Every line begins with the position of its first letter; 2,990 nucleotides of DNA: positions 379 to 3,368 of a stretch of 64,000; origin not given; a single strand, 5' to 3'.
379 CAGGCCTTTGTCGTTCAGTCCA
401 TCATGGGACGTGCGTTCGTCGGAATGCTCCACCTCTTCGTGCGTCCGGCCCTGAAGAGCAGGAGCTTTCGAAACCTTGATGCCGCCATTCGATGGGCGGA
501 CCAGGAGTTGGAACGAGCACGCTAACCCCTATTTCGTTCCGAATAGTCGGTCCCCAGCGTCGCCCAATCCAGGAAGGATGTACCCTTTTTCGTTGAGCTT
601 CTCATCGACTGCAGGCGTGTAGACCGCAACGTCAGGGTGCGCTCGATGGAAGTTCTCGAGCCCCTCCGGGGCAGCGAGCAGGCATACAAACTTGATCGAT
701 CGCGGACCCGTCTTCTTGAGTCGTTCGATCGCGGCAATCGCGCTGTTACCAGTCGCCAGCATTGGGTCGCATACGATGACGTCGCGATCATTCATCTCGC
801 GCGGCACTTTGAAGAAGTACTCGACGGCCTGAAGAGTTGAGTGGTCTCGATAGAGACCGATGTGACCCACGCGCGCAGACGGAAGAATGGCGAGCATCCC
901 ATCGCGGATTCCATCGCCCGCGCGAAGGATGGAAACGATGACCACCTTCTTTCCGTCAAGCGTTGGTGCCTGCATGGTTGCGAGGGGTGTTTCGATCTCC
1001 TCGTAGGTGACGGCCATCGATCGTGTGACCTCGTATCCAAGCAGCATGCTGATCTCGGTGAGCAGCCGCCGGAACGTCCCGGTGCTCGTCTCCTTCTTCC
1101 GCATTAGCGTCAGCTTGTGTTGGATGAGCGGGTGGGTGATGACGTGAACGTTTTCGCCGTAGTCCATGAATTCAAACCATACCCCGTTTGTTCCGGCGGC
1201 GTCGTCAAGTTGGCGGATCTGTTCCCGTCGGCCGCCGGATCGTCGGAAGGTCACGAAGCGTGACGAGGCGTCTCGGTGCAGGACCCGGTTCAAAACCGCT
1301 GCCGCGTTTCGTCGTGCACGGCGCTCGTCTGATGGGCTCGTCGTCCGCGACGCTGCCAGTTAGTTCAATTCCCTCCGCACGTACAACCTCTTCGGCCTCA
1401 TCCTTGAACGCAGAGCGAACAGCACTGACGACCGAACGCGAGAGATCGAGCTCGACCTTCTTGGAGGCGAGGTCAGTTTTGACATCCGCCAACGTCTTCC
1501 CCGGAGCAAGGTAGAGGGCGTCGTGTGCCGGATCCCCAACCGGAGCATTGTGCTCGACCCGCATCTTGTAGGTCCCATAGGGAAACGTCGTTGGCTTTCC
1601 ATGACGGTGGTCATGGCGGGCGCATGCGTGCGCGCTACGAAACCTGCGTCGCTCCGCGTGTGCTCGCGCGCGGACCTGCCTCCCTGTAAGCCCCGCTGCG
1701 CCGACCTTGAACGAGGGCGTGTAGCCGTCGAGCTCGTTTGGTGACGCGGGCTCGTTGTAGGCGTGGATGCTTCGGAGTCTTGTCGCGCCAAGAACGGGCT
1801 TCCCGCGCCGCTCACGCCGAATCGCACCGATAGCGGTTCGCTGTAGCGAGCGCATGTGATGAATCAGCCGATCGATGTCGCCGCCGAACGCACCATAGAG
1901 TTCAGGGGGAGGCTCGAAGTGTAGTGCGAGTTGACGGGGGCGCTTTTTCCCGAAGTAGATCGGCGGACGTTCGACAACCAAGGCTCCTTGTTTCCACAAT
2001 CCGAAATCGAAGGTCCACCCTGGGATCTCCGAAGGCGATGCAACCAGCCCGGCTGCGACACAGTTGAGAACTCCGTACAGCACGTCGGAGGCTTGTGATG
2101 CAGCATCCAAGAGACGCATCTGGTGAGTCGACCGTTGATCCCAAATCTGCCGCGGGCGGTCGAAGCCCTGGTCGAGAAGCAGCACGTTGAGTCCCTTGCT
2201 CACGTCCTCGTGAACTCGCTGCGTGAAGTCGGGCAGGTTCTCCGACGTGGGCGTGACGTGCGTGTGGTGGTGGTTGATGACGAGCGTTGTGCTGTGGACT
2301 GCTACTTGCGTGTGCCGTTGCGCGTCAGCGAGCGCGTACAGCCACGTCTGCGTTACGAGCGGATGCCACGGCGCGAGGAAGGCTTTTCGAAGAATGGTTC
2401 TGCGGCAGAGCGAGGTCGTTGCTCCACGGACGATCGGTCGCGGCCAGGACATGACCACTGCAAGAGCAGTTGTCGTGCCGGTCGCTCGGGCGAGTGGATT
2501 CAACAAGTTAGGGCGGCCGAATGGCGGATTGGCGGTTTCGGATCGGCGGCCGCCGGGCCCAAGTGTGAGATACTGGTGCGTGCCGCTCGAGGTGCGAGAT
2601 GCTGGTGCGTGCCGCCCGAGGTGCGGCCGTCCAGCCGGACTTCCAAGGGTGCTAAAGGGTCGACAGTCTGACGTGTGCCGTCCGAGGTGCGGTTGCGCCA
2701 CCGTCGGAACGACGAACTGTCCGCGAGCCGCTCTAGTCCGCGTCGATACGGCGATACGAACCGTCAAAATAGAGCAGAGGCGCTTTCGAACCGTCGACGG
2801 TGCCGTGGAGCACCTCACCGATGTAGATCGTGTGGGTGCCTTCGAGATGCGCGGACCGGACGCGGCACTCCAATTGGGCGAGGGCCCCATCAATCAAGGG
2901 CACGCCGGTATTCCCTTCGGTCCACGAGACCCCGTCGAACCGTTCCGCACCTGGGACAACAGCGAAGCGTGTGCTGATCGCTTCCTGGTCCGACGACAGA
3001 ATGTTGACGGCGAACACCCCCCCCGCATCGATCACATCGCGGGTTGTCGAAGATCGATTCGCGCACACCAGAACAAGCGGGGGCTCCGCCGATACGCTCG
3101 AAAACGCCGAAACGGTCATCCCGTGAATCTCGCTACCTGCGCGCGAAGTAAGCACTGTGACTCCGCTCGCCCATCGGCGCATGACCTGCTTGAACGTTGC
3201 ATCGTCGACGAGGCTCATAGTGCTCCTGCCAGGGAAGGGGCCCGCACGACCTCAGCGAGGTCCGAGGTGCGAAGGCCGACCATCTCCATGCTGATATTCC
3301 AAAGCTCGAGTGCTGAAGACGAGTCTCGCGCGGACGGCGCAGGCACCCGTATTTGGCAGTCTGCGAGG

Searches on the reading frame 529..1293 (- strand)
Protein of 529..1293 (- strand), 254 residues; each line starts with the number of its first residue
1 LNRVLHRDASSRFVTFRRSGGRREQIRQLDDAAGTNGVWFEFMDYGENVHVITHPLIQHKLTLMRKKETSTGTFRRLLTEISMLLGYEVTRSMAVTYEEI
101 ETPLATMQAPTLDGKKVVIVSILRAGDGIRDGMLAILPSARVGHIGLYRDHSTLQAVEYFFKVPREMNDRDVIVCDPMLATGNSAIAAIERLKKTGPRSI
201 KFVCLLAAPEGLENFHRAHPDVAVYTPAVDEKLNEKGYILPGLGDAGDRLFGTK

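Call 81: search_protein_families(library=pfam, proteins=[window:529-1293:-], max_evalue=0.0001)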
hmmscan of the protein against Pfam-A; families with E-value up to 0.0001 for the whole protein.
window:529-1293:- (254 aa): 2 families
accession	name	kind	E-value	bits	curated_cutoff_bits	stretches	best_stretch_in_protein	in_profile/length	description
PF14681.12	UPRTase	-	1.4e-74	250.4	27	1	51-253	1-206/206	Uracil phosphoribosyltransferase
PF00156.33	Pribosyltran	-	1.6e-10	41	26.3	1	112-213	26-131/158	Phosphoribosyl transferase domain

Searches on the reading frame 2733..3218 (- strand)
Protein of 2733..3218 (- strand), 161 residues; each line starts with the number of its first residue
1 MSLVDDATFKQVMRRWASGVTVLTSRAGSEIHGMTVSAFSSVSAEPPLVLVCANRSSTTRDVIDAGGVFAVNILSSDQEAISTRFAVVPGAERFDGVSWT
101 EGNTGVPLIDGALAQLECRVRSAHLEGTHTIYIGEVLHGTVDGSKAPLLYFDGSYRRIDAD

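Call 81: search_protein_families(library=pfam, proteins=[window:2733-3218:-], max_evalue=0.0001)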
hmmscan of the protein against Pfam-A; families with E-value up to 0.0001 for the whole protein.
window:2733-3218:- (161 aa): 1 family
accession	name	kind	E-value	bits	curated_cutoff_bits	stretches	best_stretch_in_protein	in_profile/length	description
PF01613.24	Flavin_Reduct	-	8.2e-47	159.6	27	1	13-158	1-152/153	Flavin reductase like domain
